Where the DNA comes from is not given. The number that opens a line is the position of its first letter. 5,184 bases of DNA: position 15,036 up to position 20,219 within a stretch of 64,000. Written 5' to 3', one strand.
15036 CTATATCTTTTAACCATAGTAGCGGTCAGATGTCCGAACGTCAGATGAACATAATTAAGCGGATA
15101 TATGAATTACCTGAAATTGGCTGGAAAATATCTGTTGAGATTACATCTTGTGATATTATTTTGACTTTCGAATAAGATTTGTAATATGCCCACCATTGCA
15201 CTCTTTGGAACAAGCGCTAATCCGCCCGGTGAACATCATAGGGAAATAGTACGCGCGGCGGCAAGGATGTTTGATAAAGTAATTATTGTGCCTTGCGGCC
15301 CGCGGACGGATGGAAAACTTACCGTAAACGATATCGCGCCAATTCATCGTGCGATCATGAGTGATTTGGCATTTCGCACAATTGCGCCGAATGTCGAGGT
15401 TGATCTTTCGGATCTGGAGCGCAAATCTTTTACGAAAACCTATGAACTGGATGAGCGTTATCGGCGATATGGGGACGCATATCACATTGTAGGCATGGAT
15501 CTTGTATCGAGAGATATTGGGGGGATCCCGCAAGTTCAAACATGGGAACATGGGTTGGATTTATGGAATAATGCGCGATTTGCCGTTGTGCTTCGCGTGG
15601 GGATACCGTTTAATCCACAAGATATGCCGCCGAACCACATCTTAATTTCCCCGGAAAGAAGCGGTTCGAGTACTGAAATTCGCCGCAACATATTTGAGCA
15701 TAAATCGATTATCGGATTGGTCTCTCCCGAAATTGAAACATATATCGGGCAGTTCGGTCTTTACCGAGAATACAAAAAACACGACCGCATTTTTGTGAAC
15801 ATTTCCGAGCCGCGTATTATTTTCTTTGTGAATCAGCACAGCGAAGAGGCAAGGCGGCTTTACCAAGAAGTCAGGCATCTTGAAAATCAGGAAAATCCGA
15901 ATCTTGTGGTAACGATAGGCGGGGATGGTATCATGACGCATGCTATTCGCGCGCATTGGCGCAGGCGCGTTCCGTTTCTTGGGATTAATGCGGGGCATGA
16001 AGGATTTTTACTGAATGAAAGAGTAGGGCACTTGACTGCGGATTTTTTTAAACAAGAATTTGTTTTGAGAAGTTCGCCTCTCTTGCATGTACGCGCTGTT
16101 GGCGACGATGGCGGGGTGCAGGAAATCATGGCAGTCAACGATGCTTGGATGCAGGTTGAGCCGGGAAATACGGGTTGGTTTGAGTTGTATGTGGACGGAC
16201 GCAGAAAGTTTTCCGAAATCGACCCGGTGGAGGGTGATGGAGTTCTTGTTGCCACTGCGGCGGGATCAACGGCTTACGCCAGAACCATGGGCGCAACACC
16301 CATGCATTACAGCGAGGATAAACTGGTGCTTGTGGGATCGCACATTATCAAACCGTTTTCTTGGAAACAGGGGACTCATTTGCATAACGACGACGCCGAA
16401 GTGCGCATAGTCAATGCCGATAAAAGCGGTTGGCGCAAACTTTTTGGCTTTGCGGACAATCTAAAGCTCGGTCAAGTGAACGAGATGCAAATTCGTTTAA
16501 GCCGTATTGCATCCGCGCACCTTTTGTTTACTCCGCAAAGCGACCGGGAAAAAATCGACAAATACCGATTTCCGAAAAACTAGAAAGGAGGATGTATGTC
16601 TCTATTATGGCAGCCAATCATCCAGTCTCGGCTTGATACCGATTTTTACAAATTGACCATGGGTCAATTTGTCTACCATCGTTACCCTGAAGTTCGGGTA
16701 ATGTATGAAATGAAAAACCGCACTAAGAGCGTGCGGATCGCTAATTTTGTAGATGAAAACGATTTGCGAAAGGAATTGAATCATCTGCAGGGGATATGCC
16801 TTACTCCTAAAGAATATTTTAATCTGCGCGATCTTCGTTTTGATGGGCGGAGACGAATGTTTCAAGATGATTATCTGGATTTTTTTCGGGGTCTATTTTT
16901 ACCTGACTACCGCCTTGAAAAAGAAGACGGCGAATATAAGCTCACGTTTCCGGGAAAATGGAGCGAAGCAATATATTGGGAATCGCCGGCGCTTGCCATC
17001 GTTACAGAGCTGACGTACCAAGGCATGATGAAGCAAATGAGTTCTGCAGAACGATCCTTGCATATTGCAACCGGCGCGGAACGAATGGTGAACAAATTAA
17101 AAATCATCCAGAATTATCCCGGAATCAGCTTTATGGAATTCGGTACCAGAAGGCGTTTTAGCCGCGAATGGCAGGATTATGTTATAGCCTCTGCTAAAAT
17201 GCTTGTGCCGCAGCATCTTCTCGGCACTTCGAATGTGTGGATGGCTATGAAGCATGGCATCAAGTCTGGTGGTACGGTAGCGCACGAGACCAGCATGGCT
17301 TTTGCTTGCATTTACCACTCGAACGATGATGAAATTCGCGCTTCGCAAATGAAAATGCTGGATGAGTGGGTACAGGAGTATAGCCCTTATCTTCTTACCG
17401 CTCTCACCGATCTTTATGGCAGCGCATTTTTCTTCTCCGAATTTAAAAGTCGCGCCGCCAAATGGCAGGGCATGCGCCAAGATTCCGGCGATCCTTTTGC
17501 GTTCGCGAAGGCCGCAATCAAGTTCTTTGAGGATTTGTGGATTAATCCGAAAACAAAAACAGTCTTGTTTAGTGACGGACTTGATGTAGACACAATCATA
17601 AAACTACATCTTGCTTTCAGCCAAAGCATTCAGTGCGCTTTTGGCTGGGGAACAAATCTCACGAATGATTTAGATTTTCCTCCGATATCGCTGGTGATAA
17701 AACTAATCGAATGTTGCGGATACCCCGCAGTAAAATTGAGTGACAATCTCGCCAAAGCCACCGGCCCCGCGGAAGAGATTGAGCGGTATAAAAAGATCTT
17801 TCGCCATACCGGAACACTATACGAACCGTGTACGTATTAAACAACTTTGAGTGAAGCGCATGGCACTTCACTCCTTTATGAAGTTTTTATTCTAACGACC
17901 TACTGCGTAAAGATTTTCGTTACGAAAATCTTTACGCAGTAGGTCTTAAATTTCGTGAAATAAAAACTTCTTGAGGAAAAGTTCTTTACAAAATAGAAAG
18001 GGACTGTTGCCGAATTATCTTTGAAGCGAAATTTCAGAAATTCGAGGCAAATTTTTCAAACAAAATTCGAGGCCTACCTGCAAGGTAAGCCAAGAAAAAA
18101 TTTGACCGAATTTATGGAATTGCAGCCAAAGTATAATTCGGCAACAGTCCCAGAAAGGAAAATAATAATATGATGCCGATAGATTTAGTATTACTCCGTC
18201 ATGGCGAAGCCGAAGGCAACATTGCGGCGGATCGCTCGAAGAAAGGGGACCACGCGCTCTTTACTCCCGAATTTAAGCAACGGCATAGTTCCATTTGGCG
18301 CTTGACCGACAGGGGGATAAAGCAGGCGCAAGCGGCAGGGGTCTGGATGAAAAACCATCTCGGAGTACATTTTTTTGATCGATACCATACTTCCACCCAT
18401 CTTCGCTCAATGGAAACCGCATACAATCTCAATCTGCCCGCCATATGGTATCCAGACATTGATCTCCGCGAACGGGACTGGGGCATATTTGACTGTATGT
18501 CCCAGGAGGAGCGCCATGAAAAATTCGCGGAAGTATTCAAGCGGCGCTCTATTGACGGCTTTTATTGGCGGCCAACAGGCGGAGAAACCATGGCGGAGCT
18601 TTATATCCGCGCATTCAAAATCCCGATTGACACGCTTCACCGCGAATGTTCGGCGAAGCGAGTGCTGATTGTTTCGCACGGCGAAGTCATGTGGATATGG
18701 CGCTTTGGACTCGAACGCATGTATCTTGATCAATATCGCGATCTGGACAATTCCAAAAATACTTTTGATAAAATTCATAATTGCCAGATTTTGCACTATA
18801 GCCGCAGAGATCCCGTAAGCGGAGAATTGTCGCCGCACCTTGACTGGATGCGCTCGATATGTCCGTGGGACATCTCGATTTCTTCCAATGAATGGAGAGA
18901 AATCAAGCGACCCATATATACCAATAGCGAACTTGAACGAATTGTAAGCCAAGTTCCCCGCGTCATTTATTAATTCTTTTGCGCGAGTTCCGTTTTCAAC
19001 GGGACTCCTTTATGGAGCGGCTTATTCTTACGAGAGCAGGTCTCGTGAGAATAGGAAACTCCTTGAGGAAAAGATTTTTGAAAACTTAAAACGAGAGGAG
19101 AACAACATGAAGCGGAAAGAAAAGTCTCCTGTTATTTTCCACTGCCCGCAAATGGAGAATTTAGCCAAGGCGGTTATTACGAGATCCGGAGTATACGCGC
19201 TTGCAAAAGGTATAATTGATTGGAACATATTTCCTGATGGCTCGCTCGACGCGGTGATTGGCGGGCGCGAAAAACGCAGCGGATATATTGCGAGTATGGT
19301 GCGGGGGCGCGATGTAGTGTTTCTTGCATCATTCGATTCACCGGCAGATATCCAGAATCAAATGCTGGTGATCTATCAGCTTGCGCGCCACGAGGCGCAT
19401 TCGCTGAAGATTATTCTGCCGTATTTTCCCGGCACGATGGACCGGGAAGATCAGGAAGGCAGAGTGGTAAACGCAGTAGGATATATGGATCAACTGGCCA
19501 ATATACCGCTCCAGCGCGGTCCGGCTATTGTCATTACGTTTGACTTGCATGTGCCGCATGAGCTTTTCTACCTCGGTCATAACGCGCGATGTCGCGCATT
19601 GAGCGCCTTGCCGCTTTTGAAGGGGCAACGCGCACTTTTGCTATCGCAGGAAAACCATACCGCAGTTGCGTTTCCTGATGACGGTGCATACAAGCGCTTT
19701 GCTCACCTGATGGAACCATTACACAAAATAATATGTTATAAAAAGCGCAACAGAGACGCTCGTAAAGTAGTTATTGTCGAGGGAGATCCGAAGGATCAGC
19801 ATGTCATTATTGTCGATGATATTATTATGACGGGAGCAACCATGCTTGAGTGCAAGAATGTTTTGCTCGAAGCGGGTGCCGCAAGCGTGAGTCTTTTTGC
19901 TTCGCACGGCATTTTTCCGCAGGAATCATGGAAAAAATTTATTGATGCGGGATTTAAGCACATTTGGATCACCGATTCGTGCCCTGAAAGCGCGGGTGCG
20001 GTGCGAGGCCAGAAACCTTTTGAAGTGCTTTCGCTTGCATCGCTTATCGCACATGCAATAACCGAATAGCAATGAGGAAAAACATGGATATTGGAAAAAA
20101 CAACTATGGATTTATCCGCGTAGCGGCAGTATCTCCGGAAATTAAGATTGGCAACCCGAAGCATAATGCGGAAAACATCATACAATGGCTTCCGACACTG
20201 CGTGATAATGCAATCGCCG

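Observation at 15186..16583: Single polypeptide fusing NMN/NaMN adenylyltransferase (NadD-type) to NAD kinase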

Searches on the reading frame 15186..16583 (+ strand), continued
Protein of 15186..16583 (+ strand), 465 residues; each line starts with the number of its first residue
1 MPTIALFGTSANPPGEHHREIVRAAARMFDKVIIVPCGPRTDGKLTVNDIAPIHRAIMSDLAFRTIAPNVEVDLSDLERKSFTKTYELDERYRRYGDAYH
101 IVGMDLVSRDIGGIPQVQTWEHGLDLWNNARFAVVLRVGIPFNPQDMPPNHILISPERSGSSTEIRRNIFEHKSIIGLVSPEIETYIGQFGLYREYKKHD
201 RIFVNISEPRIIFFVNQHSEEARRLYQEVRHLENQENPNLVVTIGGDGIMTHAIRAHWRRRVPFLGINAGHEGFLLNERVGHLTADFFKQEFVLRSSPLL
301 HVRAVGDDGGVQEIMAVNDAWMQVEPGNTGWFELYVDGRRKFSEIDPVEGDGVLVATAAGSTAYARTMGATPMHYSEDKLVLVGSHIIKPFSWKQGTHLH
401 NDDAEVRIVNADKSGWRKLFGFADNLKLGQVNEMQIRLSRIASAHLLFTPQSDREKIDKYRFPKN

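Call 51: find_encoding_contigs(protein=P0063, flank=8000, max_places=1)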
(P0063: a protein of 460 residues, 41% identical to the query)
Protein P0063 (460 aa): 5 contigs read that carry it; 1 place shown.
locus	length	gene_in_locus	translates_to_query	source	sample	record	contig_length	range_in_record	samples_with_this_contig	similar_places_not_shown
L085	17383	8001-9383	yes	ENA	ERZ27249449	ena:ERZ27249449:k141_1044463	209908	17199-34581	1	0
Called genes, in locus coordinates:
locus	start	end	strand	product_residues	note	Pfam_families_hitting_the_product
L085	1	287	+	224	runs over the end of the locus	PF00293:NUDIX, PF19368:WHD_AraR, PF21906:WHD_NrtR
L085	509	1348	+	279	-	PF13672:PP2C_2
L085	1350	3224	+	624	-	-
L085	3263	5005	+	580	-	-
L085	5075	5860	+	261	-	-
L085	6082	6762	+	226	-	PF00857:Isochorismatase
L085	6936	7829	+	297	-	-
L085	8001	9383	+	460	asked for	PF01513:NAD_kinase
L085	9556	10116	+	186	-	PF00293:NUDIX (weak)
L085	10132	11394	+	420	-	PF17767:NAPRTase_N, PF04095:NAPRTase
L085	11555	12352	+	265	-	PF00300:His_Phos_1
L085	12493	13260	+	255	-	PF15891:Nuc_deoxyri_tr2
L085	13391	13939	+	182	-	PF13302:Acetyltransf_3, PF00583:Acetyltransf_1, PF13508:Acetyltransf_7 (weak)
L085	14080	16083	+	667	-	PF00795:CN_hydrolase, PF02540:NAD_synthase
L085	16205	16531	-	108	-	-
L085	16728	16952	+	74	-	PF04070:DUF378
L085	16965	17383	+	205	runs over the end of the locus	PF01725:Ham1p_like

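Call 74: search_protein_families(library=ncbifam, proteins=[L083:6959-7858:+], max_evalue=0.001)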
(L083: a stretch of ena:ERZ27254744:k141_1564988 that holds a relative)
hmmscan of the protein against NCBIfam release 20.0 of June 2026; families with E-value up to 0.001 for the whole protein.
L083:6959-7858:+ (299 aa): 0 families

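Call 76: find_encoding_contigs(protein=P0111, flank=6000, max_places=1)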
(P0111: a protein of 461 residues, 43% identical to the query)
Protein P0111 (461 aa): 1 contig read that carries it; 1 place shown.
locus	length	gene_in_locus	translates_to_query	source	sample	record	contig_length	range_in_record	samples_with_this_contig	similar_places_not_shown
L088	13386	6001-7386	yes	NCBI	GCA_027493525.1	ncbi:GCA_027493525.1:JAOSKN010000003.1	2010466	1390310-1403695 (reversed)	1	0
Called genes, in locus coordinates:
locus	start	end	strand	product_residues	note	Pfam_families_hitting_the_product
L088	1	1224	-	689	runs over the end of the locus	PF01841:Transglut_core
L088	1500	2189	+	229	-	PF00300:His_Phos_1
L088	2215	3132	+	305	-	PF00795:CN_hydrolase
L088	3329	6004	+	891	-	PF00962:A_deaminase, PF00293:NUDIX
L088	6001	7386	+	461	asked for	PF01467:CTP_transf_like (weak), PF01513:NAD_kinase (weak)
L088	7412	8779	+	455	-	PF00072:Response_reg, PF00158:Sigma54_activat, PF14532:Sigma54_activ_2, PF07728:AAA_5 (weak), PF25601:AAA_lid_14, PF02954:HTH_8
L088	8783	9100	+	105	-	PF01541:GIY-YIG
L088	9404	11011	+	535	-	PF03060:NMO, PF21607:FabD_helical_ins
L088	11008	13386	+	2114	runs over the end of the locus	PF00109:ketoacyl-synt, PF02801:Ketoacyl-synt_C, PF16197:KAsynt_C_assoc, PF00698:Acyl_transf_1, PF00550:PP-binding, PF08659:KR, PF00106:adh_short, PF13561:adh_short_C2, +2 more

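Call 77: find_encoding_contigs(protein=P0047, flank=6000, max_places=1)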
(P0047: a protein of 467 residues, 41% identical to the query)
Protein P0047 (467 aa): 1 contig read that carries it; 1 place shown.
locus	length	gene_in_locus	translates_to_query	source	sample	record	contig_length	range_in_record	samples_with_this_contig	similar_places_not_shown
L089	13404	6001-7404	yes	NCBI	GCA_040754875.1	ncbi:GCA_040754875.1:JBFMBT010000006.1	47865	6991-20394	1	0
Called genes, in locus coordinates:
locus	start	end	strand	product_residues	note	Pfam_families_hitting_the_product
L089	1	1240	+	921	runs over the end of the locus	PF11028:TMEM260_N (weak), PF13371:TPR_9 (faint), PF23914:TPR_CcmH_CycH (faint), PF13428:TPR_14 (faint), PF13431:TPR_17 (faint), PF00515:TPR_1 (faint), PF07719:TPR_2 (faint), PF13181:TPR_8 (faint), +4 more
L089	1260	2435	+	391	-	PF13439:Glyco_transf_4, PF13477:Glyco_trans_4_2, PF13579:Glyco_trans_4_4, PF00534:Glycos_transf_1, PF13692:Glyco_trans_1_4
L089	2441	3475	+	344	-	PF00953:Glycos_transf_4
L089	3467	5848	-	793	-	PF00578:AhpC-TSA, PF08534:Redoxin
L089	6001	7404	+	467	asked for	PF01467:CTP_transf_like, PF01513:NAD_kinase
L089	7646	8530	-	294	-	PF20434:BD-FAE, PF07859:Abhydrolase_3, PF00326:Peptidase_S9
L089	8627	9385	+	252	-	PF02633:Creatininase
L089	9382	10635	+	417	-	PF07690:MFS_1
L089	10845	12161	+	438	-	-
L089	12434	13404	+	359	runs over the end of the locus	-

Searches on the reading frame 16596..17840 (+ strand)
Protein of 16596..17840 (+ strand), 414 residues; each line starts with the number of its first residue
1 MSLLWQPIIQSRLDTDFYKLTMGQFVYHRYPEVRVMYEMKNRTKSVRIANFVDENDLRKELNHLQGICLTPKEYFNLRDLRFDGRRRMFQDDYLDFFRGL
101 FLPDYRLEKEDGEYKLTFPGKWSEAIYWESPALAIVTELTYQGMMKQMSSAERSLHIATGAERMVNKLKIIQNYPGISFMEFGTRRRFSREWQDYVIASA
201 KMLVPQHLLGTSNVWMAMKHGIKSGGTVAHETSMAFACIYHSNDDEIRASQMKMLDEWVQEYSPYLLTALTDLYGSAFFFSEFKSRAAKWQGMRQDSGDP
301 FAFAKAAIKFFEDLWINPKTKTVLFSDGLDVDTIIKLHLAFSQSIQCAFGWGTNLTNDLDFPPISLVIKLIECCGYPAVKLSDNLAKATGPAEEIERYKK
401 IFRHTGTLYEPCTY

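Call 3: search_protein_families(library=pfam, proteins=[window:16596-17840:+], max_evalue=0.01)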
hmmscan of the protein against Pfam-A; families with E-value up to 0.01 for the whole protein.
window:16596-17840:+ (414 aa): 2 families
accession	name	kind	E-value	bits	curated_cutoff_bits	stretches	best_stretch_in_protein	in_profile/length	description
PF04095.22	NAPRTase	-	2.4e-48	165.4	20.8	1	178-402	2-235/239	Nicotinate phosphoribosyltransferase (NAPRTase) family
PF17767.7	NAPRTase_N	-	1.3e-19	71.2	32.6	1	13-136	1-124/125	Nicotinate phosphoribosyltransferase (NAPRTase) N-terminal domain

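Call 4: search_protein_families(library=ncbifam, proteins=[window:16596-17840:+], max_evalue=0.01)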
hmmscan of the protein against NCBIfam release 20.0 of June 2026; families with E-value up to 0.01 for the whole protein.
window:16596-17840:+ (414 aa): 9 families
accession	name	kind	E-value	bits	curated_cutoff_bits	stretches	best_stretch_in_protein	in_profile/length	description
NF003704.0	PRK05321.1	subfamily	7.4e-122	407.2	379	1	5-403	6-390/398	nicotinate phosphoribosyltransferase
TIGR01514.1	NAPRTase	equivalog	7.2e-93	311.8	269.55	1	8-400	1-393/399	nicotinate phosphoribosyltransferase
NF006696.0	PRK09243.1-3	equivalog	2.3e-18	66.1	503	1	157-391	142-353/451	nicotinate phosphoribosyltransferase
TIGR01513.1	NAPRTase_put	equivalog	4.6e-17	62.1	297.4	1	13-404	2-354/452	nicotinate phosphoribosyltransferase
NF006695.0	PRK09243.1-2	equivalog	4.4e-16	58.6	469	1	11-393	6-359/480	nicotinate phosphoribosyltransferase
NF009131.0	PRK12484.1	equivalog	2.5e-11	42.9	330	1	13-393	8-350/455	nicotinate phosphoribosyltransferase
NF006698.0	PRK09243.1-5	equivalog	6.8e-09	35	531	1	157-398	146-359/440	nicotinate phosphoribosyltransferase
NF006694.0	PRK09243.1-1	equivalog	7.2e-09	34.8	663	1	156-393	137-359/485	nicotinate phosphoribosyltransferase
NF006697.0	PRK09243.1-4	equivalog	4.3e-08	32.2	776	1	157-394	139-361/488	nicotinate phosphoribosyltransferase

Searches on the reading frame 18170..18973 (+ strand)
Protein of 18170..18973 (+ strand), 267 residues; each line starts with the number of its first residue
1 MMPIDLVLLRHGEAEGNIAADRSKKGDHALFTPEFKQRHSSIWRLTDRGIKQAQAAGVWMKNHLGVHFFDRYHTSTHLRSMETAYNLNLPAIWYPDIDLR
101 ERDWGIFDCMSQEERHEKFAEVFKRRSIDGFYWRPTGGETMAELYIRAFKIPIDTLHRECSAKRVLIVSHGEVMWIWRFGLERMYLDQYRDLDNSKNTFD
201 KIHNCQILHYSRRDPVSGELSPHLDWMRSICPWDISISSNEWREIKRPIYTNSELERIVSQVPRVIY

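Call 3: search_protein_families(library=pfam, proteins=[window:18170-18973:+], max_evalue=0.01)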
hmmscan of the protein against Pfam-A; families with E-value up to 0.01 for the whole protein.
window:18170-18973:+ (267 aa): 1 family
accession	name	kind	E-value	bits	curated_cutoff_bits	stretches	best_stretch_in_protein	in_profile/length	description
PF00300.27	His_Phos_1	-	2.2e-22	80.1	21.7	1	6-194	1-171/194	Histidine phosphatase superfamily (branch 1)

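Call 4: search_protein_families(library=ncbifam, proteins=[window:18170-18973:+], max_evalue=0.01)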
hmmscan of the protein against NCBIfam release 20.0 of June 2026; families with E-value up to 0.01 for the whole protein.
window:18170-18973:+ (267 aa): 11 families
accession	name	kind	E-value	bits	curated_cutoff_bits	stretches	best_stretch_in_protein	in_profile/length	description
TIGR03162.1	ribazole_cobC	equivalog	1.2e-12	47.7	162.9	1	45-193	24-167/176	alpha-ribazole phosphatase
NF005567.0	PRK07238.1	equivalog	1.1e-08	34.8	326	1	3-170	177-326/378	bifunctional RNase H/acid phosphatase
NF002339.0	PRK01295.1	equivalog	1.4e-07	31.2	316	1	6-183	5-171/206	2,3-bisphosphoglycerate-dependent phosphoglycerate mutase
NF045917.1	PhserinePhPspA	equivalog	5.9e-07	29.4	350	1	44-171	27-151/211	phosphoserine phosphatase PspA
NF011580.0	PRK15004.1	equivalog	6e-07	29.7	250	1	6-175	3-154/203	adenosylcobalamin/alpha-ribazole phosphatase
NF010713.0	PRK14115.1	equivalog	0.0001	21.7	305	1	44-121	27-107/248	2,3-diphosphoglycerate-dependent phosphoglycerate mutase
NF010714.0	PRK14116.1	equivalog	0.00017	21.2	401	1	44-121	27-107/229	2,3-diphosphoglycerate-dependent phosphoglycerate mutase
TIGR01258.1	pgm_1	subfamily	0.00034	20.1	81.7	0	6-121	3-106/245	2,3-bisphosphoglycerate-dependent phosphoglycerate mutase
TIGR00249.1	sixA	equivalog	0.00063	19.6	74.5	0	44-88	22-64/154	phosphohistidine phosphatase SixA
NF002217.0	PRK01112.1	equivalog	0.0026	17.2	320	0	94-185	104-196/228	2,3-bisphosphoglycerate-dependent phosphoglycerate mutase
NF038349.1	dPGM_arch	equivalog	0.0053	16.7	225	0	42-116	23-94/194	2,3-diphosphoglycerate-dependent phosphoglycerate mutase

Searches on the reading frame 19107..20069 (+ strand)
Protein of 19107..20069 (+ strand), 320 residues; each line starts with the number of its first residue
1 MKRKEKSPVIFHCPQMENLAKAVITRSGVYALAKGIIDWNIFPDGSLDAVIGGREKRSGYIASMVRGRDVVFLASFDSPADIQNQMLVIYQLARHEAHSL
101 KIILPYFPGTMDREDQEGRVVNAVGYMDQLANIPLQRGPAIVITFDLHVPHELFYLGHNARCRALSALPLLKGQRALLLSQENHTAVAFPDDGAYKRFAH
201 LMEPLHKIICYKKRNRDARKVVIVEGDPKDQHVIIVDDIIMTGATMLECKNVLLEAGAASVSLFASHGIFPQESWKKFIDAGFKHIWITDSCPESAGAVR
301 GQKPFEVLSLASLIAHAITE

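Call 3: search_protein_families(library=pfam, proteins=[window:19107-20069:+], max_evalue=0.01)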
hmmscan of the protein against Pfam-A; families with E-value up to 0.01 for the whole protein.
window:19107-20069:+ (320 aa): 4 families
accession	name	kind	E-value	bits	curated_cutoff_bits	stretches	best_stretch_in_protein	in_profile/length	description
PF00156.33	Pribosyltran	-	5e-08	32.9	26.3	1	224-266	81-123/158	Phosphoribosyl transferase domain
PF14572.12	Pribosyl_synth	-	1.6e-07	31.9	27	1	222-318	75-170/184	Phosphoribosyl synthetase-associated domain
PF13793.12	Pribosyltran_N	-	6e-05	23.3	25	1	60-118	40-101/117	N-terminal domain of ribose phosphate pyrophosphokinase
PF14681.12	UPRTase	-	0.006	16.5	27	1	205-265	93-155/206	Uracil phosphoribosyltransferase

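Call 4: search_protein_families(library=ncbifam, proteins=[window:19107-20069:+], max_evalue=0.01)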
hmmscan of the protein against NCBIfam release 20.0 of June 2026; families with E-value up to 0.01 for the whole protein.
window:19107-20069:+ (320 aa): 24 families
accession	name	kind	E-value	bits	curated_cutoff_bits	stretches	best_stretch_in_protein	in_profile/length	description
TIGR01251.1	ribP_PPkin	subfamily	2.9e-32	111.8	113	1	61-319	41-296/309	ribose-phosphate diphosphokinase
NF002320.0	PRK01259.1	subfamily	1.8e-29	103.2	297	1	60-319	46-302/316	ribose-phosphate diphosphokinase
NF002095.0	PRK00934.1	equivalog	5.6e-25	88.1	296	1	61-297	41-272/287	ribose-phosphate diphosphokinase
NF002844.0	PRK03092.1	equivalog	1.2e-22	80.6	438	1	63-320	54-311/326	ribose-phosphate diphosphokinase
NF005537.0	PRK07199.1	subfamily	4.5e-20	71.9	322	1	9-300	4-281/301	ribose-phosphate diphosphokinase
NF002686.0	PRK02458.1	equivalog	7.6e-20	71.6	506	1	61-319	50-304/323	ribose-phosphate diphosphokinase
NF002618.0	PRK02269.1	equivalog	4.7e-18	65.9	460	1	61-319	46-304/321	ribose-phosphate diphosphokinase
NF002758.0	PRK02812.1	equivalog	2e-16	60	518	1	62-318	63-316/330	ribose-phosphate pyrophosphokinase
NF001815.0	PRK00553.1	equivalog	5.6e-16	58.6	484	1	63-316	52-306/332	ribose-phosphate pyrophosphokinase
NF003428.0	PRK04923.1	equivalog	2.2e-10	40.2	536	1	61-318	47-304/319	ribose-phosphate diphosphokinase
NF005299.0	PRK06827.1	subfamily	3.8e-10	39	327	1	78-279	104-313/383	phosphoribosylpyrophosphate synthetase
NF008616.0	PRK11595.1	equivalog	2.3e-08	33.8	304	1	208-264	165-221/227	DNA utilization protein GntX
TIGR00201.1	comF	subfamily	5.5e-08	33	233.55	1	228-264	150-186/190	ComF family protein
TIGR01203.1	HGPRTase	equivalog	2.7e-06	27.3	150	1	210-263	62-118/167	hypoxanthine phosphoribosyltransferase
NF006605.0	PRK09162.1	equivalog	0.00058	19.3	181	1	229-262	97-130/183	hypoxanthine-guanine phosphoribosyltransferase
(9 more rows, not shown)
